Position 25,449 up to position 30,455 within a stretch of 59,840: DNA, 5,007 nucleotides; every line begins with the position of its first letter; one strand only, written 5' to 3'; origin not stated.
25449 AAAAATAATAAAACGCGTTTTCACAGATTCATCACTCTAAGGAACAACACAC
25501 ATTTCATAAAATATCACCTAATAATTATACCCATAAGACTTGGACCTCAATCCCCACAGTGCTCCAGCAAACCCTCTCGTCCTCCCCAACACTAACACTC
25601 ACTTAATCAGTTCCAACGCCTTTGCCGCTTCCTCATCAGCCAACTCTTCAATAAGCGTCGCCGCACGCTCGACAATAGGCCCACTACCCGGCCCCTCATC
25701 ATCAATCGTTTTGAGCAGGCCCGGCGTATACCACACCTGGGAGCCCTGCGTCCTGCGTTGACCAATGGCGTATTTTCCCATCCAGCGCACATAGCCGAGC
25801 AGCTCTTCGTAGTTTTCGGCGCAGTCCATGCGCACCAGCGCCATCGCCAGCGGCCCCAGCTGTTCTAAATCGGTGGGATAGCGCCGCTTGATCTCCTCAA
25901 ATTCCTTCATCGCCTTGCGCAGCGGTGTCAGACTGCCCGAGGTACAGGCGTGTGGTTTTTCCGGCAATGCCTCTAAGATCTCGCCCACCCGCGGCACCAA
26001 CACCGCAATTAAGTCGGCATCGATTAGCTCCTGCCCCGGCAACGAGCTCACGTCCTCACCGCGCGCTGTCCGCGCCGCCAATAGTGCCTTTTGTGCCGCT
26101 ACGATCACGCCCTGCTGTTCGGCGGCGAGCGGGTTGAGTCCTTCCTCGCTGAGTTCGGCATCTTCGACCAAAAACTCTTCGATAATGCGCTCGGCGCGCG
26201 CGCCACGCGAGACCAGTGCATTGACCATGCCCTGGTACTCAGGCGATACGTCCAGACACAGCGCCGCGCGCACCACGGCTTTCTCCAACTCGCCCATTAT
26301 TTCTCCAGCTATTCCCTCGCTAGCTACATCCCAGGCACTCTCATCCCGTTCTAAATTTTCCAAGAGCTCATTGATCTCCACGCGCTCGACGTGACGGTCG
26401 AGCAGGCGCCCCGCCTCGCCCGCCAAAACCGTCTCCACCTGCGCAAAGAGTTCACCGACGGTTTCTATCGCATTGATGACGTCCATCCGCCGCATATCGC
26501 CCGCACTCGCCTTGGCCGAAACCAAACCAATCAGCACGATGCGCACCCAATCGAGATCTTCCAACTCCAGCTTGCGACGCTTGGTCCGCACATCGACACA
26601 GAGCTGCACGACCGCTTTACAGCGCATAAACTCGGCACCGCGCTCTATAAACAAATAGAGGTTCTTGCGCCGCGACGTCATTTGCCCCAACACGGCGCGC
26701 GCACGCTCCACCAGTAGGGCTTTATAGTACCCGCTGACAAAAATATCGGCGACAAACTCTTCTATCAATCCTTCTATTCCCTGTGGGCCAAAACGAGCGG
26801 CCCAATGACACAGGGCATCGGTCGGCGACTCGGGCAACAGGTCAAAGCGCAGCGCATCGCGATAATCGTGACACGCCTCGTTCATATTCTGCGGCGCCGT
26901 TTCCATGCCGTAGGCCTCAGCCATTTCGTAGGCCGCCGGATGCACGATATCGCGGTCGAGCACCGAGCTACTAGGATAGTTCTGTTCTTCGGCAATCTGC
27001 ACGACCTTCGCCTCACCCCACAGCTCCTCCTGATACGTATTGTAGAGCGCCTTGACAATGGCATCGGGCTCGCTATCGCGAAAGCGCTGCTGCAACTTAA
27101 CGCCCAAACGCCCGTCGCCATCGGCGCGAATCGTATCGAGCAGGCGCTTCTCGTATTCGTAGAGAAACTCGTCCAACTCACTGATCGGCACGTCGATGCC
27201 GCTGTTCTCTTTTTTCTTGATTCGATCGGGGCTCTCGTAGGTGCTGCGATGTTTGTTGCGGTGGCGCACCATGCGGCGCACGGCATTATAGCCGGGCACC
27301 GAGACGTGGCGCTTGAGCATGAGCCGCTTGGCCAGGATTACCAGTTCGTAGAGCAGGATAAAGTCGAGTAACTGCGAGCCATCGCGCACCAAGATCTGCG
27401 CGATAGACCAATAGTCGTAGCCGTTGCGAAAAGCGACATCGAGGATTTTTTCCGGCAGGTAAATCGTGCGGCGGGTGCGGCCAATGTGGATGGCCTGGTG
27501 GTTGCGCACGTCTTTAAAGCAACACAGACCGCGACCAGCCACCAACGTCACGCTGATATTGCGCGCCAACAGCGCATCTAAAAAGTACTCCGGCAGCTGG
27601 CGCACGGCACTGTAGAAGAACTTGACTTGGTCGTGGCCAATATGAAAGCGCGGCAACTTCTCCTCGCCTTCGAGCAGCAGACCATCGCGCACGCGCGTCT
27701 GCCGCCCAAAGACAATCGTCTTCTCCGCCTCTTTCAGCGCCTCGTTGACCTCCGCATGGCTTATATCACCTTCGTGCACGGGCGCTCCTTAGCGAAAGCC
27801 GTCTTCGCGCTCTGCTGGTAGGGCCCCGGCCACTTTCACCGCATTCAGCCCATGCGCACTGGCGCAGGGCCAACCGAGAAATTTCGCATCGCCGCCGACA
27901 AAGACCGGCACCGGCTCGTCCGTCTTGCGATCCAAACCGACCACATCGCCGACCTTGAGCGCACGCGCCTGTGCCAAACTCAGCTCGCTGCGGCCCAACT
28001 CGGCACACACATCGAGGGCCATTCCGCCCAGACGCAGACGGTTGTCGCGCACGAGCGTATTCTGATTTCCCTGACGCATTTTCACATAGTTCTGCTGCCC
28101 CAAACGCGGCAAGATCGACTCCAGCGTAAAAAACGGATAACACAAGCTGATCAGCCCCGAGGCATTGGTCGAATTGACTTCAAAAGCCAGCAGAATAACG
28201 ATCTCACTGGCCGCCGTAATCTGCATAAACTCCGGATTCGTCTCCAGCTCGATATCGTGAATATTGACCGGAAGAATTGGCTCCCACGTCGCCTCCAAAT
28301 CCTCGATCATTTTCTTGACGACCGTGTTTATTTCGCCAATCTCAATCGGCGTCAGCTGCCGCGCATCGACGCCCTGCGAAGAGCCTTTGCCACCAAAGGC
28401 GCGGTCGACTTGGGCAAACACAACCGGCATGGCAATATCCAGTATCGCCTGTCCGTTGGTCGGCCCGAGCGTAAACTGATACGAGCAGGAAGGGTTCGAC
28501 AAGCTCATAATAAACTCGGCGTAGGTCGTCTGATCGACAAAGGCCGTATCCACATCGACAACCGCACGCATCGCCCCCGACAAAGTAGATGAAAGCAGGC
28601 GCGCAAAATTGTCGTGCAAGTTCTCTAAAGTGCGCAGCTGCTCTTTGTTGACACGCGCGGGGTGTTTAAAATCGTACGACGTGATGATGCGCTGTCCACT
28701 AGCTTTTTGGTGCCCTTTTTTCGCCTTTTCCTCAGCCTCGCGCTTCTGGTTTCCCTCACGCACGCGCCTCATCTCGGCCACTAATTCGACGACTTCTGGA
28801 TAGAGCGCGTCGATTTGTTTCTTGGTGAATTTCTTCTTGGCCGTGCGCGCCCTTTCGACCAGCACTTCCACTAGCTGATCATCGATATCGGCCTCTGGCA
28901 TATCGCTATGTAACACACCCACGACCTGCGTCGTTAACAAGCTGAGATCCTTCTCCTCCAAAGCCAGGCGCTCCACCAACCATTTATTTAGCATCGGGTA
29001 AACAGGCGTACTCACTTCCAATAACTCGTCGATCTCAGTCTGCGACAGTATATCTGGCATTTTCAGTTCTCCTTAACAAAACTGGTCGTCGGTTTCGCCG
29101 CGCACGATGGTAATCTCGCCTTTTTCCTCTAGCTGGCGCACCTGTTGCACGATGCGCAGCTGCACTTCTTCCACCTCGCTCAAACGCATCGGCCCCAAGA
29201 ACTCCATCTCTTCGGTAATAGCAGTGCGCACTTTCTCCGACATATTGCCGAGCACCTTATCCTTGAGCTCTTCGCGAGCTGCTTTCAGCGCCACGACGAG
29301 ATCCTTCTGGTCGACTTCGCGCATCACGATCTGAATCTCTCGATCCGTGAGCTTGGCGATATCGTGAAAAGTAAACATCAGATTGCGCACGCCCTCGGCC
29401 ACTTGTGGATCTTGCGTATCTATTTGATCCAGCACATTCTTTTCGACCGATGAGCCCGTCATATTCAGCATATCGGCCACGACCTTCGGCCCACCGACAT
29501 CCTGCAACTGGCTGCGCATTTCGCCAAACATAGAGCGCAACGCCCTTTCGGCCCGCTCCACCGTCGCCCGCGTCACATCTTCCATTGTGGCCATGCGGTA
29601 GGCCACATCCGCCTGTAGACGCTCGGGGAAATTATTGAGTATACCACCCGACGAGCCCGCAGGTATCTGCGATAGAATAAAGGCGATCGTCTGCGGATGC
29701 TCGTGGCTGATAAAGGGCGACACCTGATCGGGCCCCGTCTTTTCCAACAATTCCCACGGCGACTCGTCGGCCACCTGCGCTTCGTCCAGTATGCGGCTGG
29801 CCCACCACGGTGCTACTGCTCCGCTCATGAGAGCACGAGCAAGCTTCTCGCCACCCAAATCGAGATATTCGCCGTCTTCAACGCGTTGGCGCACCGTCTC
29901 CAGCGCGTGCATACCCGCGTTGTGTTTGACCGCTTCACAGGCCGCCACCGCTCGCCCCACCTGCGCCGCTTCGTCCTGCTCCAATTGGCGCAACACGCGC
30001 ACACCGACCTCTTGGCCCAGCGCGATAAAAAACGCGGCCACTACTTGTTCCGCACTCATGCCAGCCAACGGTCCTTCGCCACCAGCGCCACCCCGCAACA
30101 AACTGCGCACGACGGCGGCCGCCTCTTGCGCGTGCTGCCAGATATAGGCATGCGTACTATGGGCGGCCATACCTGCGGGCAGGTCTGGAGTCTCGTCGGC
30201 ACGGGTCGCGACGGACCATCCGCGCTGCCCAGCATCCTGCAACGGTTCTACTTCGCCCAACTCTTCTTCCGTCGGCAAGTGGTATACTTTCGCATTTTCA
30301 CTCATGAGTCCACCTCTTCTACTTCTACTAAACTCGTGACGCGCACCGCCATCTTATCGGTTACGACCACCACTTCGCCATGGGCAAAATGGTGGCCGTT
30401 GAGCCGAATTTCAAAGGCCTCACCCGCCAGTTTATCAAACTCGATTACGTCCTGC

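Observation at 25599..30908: Stand-alone flagellar switch (C-ring) module fliN-fliN-fliG-fliM co-transcribed with a 726-aa unknown protein; no other flagellar, stator, export or chemotaxis gene in 59.8 kb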

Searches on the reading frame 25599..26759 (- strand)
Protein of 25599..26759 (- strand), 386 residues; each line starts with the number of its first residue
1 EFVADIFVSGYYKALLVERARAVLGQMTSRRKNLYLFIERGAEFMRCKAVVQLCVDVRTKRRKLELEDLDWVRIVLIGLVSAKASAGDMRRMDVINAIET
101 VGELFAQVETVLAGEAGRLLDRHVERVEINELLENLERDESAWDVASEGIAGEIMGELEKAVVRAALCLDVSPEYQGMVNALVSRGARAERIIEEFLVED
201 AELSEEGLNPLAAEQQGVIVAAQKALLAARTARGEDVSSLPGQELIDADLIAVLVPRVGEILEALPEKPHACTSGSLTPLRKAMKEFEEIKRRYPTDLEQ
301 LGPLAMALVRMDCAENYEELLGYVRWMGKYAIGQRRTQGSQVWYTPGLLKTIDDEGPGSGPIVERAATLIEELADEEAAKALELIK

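Call 102: search_protein_families(library=pfam, proteins=[window:25599-26759:-], max_evalue=10)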
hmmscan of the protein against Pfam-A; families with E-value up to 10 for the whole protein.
window:25599-26759:- (386 aa): 0 families

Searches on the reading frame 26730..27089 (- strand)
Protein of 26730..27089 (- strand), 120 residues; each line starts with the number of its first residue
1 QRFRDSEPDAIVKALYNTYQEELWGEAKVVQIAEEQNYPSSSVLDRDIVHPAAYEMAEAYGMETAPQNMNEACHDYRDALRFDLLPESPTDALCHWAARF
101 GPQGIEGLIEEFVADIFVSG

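Call 102: search_protein_families(library=pfam, proteins=[window:26730-27089:-], max_evalue=10)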
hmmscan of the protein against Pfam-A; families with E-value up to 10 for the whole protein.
window:26730-27089:- (120 aa): 2 families
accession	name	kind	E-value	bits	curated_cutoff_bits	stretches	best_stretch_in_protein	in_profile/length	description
PF17778.7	BLACT_WH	-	0.2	12.1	22.8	1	8-27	2-21/46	Beta-lactamase associated winged helix domain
PF20397.3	DUF6690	-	0.26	11.3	27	1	17-87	36-100/245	Family of unknown function (DUF6690)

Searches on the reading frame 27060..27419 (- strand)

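Call 102: search_protein_families(library=pfam, proteins=[window:27060-27419:-], max_evalue=10)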
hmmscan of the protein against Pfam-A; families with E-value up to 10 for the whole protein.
window:27060-27419:- (120 aa): 1 family
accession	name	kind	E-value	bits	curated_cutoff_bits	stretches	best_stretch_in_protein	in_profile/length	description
PF20884.3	MUM1-like_PWWP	-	0.067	14.3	27.7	1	37-99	10-71/80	MUM1-like, PWWP domain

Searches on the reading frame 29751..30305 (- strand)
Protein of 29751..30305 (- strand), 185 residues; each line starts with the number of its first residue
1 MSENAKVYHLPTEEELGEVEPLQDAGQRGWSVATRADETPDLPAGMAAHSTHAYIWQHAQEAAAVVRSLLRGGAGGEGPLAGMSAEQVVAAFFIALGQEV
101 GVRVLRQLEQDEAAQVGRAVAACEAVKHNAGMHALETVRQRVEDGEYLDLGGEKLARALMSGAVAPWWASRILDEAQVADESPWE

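Call 103: search_protein_representatives(protein=window:29751-30305:-)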
Query: 185 residues. Proteins with E-value up to 0.001 (for the whole library): 46; up to 1e-10: 19; up to 1e-30: 4. The best 46 are listed.
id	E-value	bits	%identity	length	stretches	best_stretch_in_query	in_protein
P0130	7.7e-39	149.8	52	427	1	1-177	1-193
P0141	2.9e-35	138.2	50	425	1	10-179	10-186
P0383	7.6e-33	130.3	43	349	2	8-160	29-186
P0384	5.7e-31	124.2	56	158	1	42-158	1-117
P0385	2.5e-30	122.1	43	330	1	6-175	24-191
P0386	9.2e-29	117.0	41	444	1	6-181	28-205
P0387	1.9e-27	112.8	44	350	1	9-177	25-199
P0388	1.0e-26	110.3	43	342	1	8-176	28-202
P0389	1.7e-25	106.4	33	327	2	8-177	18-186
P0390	3.8e-25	105.2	50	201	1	40-162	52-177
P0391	4.7e-25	104.9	38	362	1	6-182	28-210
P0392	2.8e-24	102.4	41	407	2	11-162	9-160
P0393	1.2e-23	100.3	38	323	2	33-173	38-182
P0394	9.9e-22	94.1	43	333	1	26-181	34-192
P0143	1.0e-20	90.8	48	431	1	31-178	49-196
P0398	1.9e-11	60.6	29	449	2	36-176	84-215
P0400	1.1e-09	54.9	32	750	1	38-161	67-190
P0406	3.2e-07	46.9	26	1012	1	38-170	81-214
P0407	6.3e-07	45.9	29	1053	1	34-176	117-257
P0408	9.5e-07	45.3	30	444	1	41-175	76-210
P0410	1.1e-06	45.1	28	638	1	54-176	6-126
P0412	2.3e-06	44.0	33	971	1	34-183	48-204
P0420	2.6e-04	37.3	26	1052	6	11-77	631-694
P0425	9.4e-04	35.5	30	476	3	50-175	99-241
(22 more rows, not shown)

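Call 104: search_protein_families(library=pfam, proteins=[P0400, P0406, P0407, P0412, P0420, P0410, P0398, P0386, P0425, P0408], max_evalue=0.0001)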
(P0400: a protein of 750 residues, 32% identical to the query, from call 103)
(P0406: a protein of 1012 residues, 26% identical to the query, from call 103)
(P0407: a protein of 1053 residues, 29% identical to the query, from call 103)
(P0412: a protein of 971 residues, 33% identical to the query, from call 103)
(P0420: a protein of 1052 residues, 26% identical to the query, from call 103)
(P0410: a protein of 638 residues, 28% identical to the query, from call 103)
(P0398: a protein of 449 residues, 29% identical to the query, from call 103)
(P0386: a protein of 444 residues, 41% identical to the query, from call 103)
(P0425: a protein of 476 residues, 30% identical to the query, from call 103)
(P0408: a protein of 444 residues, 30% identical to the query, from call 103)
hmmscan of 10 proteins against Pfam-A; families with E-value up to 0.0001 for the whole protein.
P0400 (750 aa): 4 families
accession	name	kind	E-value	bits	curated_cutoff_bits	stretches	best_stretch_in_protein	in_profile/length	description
PF02518.31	HATPase_c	-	1.2e-31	109.8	26.4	1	637-743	1-106/111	Histidine kinase-, DNA gyrase B-, and HSP90-like ATPase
PF14841.11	FliG_M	-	4.3e-25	88.2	25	1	207-275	1-69/76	FliG middle domain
PF00512.31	HisKA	-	4e-20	72.1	26.9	1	525-592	1-65/66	His Kinase A (phospho-acceptor) domain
PF14842.11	FliG_N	-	2.8e-17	63.6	25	1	113-191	3-81/104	FliG N-terminal domain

P0406 (1012 aa): 5 families
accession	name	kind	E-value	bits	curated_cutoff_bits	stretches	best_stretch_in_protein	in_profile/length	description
PF02518.31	HATPase_c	-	4.4e-28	98.4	26.4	1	668-778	1-110/111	Histidine kinase-, DNA gyrase B-, and HSP90-like ATPase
PF14841.11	FliG_M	-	4e-25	88.3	25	1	236-305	1-70/76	FliG middle domain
PF00512.31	HisKA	-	1e-22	80.3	26.9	1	555-621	1-66/66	His Kinase A (phospho-acceptor) domain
PF00072.30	Response_reg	-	6.9e-21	74.9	30.2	1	807-914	2-107/111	Response regulator receiver domain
PF14842.11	FliG_N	-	1.2e-19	71.2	25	2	127-225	2-100/104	FliG N-terminal domain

P0407 (1053 aa): 6 families
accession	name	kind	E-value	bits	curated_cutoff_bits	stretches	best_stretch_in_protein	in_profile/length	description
PF02518.31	HATPase_c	-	2e-30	105.9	26.4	1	702-810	1-110/111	Histidine kinase-, DNA gyrase B-, and HSP90-like ATPase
PF14842.11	FliG_N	-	1.9e-28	99.6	25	2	169-259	7-97/104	FliG N-terminal domain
PF14841.11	FliG_M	-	4.2e-27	94.6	25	1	274-345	2-73/76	FliG middle domain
PF00512.31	HisKA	-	1.7e-22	79.6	26.9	1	589-655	1-66/66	His Kinase A (phospho-acceptor) domain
PF00072.30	Response_reg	-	3.5e-20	72.7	30.2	1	839-945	2-106/111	Response regulator receiver domain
PF13581.12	HATPase_c_2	-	2.6e-05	24.7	27.4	0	717-785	42-110/127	Histidine kinase-like ATPase domain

P0412 (971 aa): 5 families
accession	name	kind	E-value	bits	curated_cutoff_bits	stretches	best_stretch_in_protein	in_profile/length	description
PF02518.31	HATPase_c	-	1e-25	90.7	26.4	1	629-737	1-109/111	Histidine kinase-, DNA gyrase B-, and HSP90-like ATPase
PF00072.30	Response_reg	-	3.9e-25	88.6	30.2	1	767-874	2-107/111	Response regulator receiver domain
PF00512.31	HisKA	-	2e-23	82.6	26.9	1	516-582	1-66/66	His Kinase A (phospho-acceptor) domain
PF14841.11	FliG_M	-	4.7e-21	75.2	25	1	204-267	1-64/76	FliG middle domain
PF14842.11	FliG_N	-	1.8e-17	64.3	25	2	100-175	3-78/104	FliG N-terminal domain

P0420 (1052 aa): 1 family
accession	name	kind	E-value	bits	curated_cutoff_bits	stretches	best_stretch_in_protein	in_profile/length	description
PF05485.17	THAP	-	2.1e-16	60.9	23.9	1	4-80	1-87/87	THAP domain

P0410 (638 aa): 4 families
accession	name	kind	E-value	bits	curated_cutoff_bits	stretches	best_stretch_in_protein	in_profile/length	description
PF07228.17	SpoIIE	-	4.6e-37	128.3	25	1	441-637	2-191/192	Stage II sporulation protein E (SpoIIE)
PF14842.11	FliG_N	-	3.2e-27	95.6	25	2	36-129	5-98/104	FliG N-terminal domain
PF14841.11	FliG_M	-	9.4e-27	93.5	25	1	139-212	1-74/76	FliG middle domain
PF01706.21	FliG_C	-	4.1e-23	82.2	23.3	1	241-348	1-108/108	FliG C-terminal domain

P0398 (449 aa): 3 families
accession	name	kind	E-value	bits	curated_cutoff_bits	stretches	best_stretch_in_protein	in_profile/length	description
PF01706.21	FliG_C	-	1.1e-35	122.6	23.3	1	333-437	2-106/108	FliG C-terminal domain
PF14842.11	FliG_N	-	1.5e-32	112.7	25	2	125-218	5-98/104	FliG N-terminal domain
PF14841.11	FliG_M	-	6.7e-30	103.6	25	1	232-303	2-73/76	FliG middle domain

P0386 (444 aa): 4 families
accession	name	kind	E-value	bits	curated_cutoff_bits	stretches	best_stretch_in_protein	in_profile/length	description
PF01706.21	FliG_C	-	8.1e-31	106.9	23.3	1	328-434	2-108/108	FliG C-terminal domain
PF14841.11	FliG_M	-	7.1e-22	77.9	25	1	217-281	2-66/76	FliG middle domain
PF14842.11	FliG_N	-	3.8e-21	76.1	25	2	107-204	2-99/104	FliG N-terminal domain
PF03448.22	MgtE_N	-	2.3e-06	28.5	25.9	0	352-401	48-97/102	MgtE intracellular N domain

P0425 (476 aa): 4 families
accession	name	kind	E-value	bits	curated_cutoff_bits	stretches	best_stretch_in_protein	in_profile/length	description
PF01706.21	FliG_C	-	7.7e-35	119.9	23.3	1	359-466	1-108/108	FliG C-terminal domain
PF14842.11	FliG_N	-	5.8e-34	117.3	25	2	152-246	5-99/104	FliG N-terminal domain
PF14841.11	FliG_M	-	3.9e-31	107.5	25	1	258-329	1-72/76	FliG middle domain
PF03448.22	MgtE_N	-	7.3e-08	33.3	25.9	0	269-300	2-33/102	MgtE intracellular N domain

P0408 (444 aa): 3 families
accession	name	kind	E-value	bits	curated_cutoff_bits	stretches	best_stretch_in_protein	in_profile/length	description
PF14841.11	FliG_M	-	1.4e-29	102.6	25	1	226-296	1-71/76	FliG middle domain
PF14842.11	FliG_N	-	8e-28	97.5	25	2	117-212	1-96/104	FliG N-terminal domain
PF01706.21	FliG_C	-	6.6e-26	91.1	23.3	1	328-434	2-108/108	FliG C-terminal domain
